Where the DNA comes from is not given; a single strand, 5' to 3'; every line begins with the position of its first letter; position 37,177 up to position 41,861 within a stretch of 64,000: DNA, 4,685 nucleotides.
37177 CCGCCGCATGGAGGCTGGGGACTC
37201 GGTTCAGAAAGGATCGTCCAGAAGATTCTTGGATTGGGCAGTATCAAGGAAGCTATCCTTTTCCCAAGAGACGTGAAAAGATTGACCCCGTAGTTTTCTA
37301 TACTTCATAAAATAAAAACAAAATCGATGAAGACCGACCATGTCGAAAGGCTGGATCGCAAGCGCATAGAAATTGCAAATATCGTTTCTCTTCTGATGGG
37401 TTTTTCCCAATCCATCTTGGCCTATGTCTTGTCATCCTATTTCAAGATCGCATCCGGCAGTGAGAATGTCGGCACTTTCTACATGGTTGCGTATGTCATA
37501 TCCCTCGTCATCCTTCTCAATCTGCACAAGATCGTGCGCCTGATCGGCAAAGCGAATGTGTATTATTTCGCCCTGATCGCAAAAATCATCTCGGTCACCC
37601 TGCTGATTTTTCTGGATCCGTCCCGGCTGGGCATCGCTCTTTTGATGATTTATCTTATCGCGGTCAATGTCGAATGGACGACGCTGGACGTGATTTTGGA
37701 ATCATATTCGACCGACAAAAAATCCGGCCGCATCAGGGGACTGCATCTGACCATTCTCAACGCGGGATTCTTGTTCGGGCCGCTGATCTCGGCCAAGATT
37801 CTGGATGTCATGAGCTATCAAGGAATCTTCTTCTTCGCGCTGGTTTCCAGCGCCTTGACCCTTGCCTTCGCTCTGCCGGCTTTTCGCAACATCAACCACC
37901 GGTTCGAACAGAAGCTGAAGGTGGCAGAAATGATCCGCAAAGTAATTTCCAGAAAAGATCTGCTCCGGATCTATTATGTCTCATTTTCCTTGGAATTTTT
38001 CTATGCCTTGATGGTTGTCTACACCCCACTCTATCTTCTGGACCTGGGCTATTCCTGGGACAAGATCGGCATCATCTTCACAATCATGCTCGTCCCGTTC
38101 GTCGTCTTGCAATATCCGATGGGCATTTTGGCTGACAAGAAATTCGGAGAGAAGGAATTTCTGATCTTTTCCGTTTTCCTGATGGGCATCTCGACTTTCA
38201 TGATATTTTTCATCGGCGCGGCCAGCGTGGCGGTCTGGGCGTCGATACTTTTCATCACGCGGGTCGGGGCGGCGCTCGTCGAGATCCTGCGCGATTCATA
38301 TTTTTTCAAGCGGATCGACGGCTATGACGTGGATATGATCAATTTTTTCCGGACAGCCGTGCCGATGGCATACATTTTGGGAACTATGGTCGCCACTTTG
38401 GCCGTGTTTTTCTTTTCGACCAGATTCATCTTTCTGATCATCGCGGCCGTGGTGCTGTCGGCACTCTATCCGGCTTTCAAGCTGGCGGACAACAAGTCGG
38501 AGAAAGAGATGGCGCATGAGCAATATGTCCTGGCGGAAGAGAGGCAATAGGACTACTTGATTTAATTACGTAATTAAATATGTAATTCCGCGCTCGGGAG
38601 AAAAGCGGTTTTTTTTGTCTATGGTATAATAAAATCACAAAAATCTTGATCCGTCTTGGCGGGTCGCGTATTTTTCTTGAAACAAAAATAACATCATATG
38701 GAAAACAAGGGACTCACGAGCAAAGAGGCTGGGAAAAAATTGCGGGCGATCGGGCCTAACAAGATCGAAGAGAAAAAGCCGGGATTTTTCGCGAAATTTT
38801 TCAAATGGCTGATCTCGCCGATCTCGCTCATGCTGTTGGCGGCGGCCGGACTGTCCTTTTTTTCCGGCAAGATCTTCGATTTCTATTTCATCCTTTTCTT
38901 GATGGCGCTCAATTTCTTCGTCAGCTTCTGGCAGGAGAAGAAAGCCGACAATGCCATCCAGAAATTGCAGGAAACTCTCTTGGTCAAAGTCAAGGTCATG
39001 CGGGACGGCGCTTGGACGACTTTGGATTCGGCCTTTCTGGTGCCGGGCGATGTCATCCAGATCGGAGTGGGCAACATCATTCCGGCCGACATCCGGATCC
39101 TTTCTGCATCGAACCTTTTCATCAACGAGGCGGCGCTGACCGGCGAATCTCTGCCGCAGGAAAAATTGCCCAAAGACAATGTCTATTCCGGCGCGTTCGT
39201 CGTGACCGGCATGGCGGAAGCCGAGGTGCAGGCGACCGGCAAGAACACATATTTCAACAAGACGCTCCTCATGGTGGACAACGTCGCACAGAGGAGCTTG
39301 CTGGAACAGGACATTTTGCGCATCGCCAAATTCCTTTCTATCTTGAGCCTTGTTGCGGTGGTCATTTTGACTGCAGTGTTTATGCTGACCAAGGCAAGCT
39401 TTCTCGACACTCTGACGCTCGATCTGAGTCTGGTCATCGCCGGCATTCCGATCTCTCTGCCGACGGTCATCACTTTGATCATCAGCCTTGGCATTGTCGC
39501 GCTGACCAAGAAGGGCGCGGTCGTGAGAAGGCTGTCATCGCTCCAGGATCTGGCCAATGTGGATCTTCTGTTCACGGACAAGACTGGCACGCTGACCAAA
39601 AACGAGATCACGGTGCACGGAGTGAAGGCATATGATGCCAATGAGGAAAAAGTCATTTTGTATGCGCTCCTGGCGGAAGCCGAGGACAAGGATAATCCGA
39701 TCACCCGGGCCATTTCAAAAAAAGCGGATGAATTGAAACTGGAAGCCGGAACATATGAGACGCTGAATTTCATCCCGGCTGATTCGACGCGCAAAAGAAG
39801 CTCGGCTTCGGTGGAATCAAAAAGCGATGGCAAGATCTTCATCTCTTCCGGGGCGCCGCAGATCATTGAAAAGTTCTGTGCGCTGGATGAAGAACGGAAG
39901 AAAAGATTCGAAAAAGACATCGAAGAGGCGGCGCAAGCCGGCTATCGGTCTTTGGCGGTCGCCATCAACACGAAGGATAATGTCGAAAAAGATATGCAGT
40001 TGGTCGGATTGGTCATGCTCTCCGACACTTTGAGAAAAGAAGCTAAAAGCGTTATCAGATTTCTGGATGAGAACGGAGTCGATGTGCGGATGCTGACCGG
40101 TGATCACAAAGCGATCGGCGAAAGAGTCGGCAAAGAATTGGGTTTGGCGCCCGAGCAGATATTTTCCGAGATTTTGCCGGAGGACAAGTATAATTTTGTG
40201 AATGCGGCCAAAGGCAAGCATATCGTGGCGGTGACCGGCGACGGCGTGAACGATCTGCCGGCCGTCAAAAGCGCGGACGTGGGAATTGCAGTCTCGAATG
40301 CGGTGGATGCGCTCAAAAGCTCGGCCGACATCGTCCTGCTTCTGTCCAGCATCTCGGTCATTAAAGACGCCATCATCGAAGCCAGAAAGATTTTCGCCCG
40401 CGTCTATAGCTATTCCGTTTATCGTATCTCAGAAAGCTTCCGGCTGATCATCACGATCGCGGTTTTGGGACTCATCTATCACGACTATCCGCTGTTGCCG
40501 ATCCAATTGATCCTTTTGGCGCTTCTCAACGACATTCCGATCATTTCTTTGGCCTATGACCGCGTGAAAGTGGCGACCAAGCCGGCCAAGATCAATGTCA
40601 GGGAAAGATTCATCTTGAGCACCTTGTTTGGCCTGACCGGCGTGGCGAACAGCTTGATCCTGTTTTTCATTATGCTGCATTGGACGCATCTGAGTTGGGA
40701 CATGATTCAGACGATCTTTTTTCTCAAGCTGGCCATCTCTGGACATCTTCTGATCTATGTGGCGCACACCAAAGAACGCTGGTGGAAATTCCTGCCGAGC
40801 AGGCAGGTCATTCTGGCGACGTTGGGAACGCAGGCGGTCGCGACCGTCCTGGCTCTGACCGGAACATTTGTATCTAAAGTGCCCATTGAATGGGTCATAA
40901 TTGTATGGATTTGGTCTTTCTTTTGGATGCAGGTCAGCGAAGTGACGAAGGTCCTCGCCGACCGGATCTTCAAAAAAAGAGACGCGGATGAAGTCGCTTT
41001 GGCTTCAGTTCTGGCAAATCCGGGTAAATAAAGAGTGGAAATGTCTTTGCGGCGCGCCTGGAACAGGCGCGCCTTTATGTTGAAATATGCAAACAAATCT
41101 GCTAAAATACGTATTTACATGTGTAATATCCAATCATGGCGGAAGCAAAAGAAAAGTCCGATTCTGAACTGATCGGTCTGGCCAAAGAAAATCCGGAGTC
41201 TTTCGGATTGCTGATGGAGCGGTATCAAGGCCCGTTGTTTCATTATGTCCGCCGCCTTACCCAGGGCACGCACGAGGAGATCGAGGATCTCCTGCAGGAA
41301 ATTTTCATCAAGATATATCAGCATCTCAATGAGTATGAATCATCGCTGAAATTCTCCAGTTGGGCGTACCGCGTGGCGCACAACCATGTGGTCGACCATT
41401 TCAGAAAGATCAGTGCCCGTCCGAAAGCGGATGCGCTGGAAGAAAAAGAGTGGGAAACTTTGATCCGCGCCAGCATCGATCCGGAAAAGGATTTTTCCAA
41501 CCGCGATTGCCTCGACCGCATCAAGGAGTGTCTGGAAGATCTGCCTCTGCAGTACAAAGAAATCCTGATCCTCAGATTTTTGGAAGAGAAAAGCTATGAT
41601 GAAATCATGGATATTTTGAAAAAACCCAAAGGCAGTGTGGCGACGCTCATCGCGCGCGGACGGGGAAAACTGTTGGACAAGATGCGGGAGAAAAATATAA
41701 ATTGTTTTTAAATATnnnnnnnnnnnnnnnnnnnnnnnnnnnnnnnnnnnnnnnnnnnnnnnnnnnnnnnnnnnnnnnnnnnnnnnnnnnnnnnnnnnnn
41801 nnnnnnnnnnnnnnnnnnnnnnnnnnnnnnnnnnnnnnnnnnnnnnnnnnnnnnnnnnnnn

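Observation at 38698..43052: ECF sigma, Met/Gly-rich anti-sigma-like protein and Gly/Tyr-rich secreted protein adjacent to a P-type ATPase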

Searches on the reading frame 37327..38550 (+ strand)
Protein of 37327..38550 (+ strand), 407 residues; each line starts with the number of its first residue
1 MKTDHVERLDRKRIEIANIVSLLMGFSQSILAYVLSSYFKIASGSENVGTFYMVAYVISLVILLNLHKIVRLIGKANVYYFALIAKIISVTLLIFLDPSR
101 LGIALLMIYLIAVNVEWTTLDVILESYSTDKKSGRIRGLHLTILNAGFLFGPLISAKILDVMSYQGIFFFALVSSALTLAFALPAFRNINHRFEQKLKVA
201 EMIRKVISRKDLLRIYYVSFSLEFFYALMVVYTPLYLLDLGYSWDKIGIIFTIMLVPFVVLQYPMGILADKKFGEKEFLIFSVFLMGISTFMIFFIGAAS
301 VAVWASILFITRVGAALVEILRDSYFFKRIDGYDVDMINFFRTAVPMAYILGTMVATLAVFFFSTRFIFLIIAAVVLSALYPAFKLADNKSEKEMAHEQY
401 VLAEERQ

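Call 3: search_protein_families(library=pfam, proteins=[window:37327-38550:+], max_evalue=0.01)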
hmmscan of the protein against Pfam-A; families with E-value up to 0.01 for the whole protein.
window:37327-38550:+ (407 aa): 3 families
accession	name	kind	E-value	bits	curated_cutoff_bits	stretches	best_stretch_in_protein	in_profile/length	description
PF07690.21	MFS_1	-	5.1e-29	101.7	33.4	2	19-319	3-312/347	Major Facilitator Superfamily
PF12832.13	MFS_1_like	-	0.0023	17.5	25.2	0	5-168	205-371/373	MFS_1 like family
PF13347.12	MFS_2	-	0.0033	16.5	27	2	21-113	237-326/427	MFS/sugar transport protein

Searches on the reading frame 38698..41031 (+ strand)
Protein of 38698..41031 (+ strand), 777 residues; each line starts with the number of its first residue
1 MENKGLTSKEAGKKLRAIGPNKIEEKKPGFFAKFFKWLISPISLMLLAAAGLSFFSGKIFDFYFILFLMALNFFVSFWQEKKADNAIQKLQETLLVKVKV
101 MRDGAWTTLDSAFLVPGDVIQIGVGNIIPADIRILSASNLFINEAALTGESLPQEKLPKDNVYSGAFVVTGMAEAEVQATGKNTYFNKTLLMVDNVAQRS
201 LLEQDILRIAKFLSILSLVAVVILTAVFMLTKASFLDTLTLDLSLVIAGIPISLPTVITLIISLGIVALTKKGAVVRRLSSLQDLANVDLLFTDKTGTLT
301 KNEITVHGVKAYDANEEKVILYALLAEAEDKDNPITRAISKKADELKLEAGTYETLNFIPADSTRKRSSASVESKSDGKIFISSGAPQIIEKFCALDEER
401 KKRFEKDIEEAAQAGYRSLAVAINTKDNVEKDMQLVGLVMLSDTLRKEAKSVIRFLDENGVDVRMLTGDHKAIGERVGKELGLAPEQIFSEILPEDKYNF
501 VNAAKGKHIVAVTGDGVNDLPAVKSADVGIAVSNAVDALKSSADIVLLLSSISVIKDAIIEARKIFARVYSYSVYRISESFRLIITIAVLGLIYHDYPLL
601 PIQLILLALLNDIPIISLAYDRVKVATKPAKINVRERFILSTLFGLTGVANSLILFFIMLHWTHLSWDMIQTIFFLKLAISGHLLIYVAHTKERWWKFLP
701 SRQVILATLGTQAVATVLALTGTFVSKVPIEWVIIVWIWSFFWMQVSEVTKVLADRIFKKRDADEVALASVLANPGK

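Call 3: search_protein_families(library=pfam, proteins=[window:38698-41031:+], max_evalue=0.01)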
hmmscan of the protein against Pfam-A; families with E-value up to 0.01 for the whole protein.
window:38698-41031:+ (777 aa): 4 families
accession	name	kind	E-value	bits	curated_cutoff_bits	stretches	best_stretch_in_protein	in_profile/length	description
PF00122.25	E1-E2_ATPase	-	2.1e-41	141.9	28.1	1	97-272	6-181/181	E1-E2 ATPase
PF00702.32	Hydrolase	-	2.9e-17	64.1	26.4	1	289-527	2-191/191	haloacid dehalogenase-like hydrolase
PF00690.31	Cation_ATPase_N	-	8.7e-11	41.8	20.4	1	3-53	18-69/69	Cation transporter/ATPase, N-terminus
PF08282.18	Hydrolase_3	-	2.9e-05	24.4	20.9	1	510-547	206-243/255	haloacid dehalogenase-like hydrolase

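Call 4: search_protein_families(library=ncbifam, proteins=[window:38698-41031:+], max_evalue=0.01)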
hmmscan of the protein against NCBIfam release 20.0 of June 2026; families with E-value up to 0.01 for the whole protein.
window:38698-41031:+ (777 aa): 25 families
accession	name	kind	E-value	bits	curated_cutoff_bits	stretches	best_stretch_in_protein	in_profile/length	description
TIGR01647.1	ATPase-IIIA_H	equivalog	2.8e-194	647.5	615.5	2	5-485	1-483/755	plasma-membrane proton-efflux P-type ATPase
TIGR01524.1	ATPase-IIIB_Mg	equivalog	1.2e-91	307.9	610.75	2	3-488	31-559/867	magnesium-translocating P-type ATPase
TIGR01525.1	ATPase-IB_hvy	subfamily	7.5e-85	285.9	346.25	1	44-574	3-518/560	heavy metal translocating P-type ATPase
TIGR01494.1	ATPase_P-type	subfamily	7.4e-81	272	62.3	1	64-595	1-468/478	HAD-IC family P-type ATPase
TIGR01522.1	ATPase-IIA2_Ca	equivalog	1.2e-79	268.2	798.3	2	3-484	21-540/854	calcium-transporting P-type ATPase, PMR1-type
NF011702.0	PRK15122.1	subfamily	6e-76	256.1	975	3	163-489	248-599/907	magnesium-translocating P-type ATPase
TIGR01116.1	ATPase-IIA1_Ca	equivalog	1.4e-64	218.6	703.4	2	45-312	12-289/799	calcium-translocating P-type ATPase, SERCA-type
TIGR01512.1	ATPase-IB2_Cd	subfamily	6.4e-61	206.5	313.5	2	44-342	4-282/494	cadmium family heavy metal-translocating P-type ATPase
TIGR01511.1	ATPase-IB1_Cu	subfamily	2.9e-60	204.6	397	2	52-418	34-388/542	copper-translocating P-type ATPase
TIGR01657.1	P-ATPase-V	hypoth_equivalog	4.8e-55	186.6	618.25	4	3-159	137-293/1055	ATP13A2 family polyamine export P-type ATPase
TIGR01523.1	ATPase-IID_K-Na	equivalog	2.6e-52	177.6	645.05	4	4-156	25-178/997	potassium/sodium efflux P-type ATPase, fungal-type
NF008262.1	PRK11033.1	equivalog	1e-51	176.3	1005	1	43-556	180-668/731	zinc/cadmium/mercury/lead-transporting ATPase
TIGR01517.1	ATPase-IIB_Ca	equivalog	5e-51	173.9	507.05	1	3-619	53-740/882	calcium-translocating P-type ATPase, PMCA-type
NF033775.1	P_type_ZntA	exception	1.3e-49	169.2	1240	1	44-567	186-680/732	Zn(II)/Cd(II)/Pb(II) translocating P-type ATPase ZntA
TIGR01106.1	ATPase-IIC_X-K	subfamily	1e-42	146.1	946.1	2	3-308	34-364/997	Na,H/K antiporter P-type ATPase subunit alpha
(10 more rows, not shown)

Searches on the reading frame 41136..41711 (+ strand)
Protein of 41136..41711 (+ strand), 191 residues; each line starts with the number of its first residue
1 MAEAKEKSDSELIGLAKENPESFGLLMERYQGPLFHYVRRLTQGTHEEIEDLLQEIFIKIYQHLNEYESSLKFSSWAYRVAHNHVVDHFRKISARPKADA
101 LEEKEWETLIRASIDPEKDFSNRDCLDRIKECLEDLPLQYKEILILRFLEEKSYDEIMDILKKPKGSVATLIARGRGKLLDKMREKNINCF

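Call 3: search_protein_families(library=pfam, proteins=[window:41136-41711:+], max_evalue=0.01)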
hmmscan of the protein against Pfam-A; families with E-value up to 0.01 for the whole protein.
window:41136-41711:+ (191 aa): 3 families
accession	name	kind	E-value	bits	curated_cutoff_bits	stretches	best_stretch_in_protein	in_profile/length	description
PF04542.20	Sigma70_r2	-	3.3e-17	62.5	24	1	26-92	1-68/71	Sigma-70 region 2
PF08281.18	Sigma70_r4_2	-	6.1e-12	45.4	25.7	1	127-179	2-54/54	Sigma-70, region 4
PF04545.22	Sigma70_r4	-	1.1e-05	25.3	24.1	1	132-179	1-48/50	Sigma-70, region 4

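Call 4: search_protein_families(library=ncbifam, proteins=[window:41136-41711:+], max_evalue=0.01)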
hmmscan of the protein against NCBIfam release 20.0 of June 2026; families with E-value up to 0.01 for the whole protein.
window:41136-41711:+ (191 aa): 95 families (the best 25 are shown)
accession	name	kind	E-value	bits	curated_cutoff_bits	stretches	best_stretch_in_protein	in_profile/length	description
TIGR02937.1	sigma70-ECF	superfamily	2.5e-31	108.5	42.9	1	25-183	5-165/165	sigma-70 family RNA polymerase sigma factor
NF007223.0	PRK09641.1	equivalog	1e-29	103.7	209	1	16-185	13-186/187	RNA polymerase sigma factor SigW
NF009166.1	PRK12513.1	equivalog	3.5e-27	95.4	206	1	4-168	4-171/193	RNA polymerase sigma factor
TIGR02950.1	SigM_subfam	subfamily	9.4e-26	90.6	147.95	1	26-180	5-155/159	RNA polymerase sigma factor, SigM family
NF058625.1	sigma_PG0214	equivalog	1.9e-25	89.5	130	1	22-187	5-165/170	GFO_1088 family ECF-type sigma factor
TIGR02948.1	SigW_bacill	equivalog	4.9e-24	85.4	243.1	1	19-185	16-186/187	RNA polymerase sigma factor SigW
NF009171.0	PRK12518.1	equivalog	5.8e-23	81.7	208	1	5-184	10-185/191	RNA polymerase sigma factor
TIGR02939.1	RpoE_Sigma70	equivalog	2.1e-22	80.1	236.15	1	6-183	4-186/190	RNA polymerase sigma factor RpoE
TIGR02952.1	Sig70_famx2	equivalog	2.5e-22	79.5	206.45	1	18-178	7-165/170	ECF subfamily RNA polymerase sigma factor, BldN family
TIGR02989.1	Sig-70_gvs1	subfamily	7.8e-22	77.9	124.55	1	22-180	2-155/158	RNA polymerase sigma-70 factor, Rhodopirellula/Verrucomicrobium family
NF008888.0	PRK11922.1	equivalog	2e-21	76.7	204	1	3-184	11-197/231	RNA polymerase sigma factor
NF007222.0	PRK09640.1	equivalog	6.8e-21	74.7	194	1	8-186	9-181/188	RNA polymerase sigma factor SigX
TIGR02985.1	Sig70_bacteroi1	subfamily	8.3e-21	74.9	126.4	1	22-179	2-158/162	RNA polymerase sigma-70 factor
NF006930.0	PRK09415.1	subfamily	1.9e-20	73.5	198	1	26-185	21-177/179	RNA polymerase factor sigma C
NF007229.0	PRK09647.1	equivalog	5.1e-20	71.8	265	1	18-186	41-205/220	RNA polymerase sigma factor SigE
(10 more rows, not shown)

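Call 46: list_cluster_members(proteins=[P0001, P0054, window:41136-41708:+])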
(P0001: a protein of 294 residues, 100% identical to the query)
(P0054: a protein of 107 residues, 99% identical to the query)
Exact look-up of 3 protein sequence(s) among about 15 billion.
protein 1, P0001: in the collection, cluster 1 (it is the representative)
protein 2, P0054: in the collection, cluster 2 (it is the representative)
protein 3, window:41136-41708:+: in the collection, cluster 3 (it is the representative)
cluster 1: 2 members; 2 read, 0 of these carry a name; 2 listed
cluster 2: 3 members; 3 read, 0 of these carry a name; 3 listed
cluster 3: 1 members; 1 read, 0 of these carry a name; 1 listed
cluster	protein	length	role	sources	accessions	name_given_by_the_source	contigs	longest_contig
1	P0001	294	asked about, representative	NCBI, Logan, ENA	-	-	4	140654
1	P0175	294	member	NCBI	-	-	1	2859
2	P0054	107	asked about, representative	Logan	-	-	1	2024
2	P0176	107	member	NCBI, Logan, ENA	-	-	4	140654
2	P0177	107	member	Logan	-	-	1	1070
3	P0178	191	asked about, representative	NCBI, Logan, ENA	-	-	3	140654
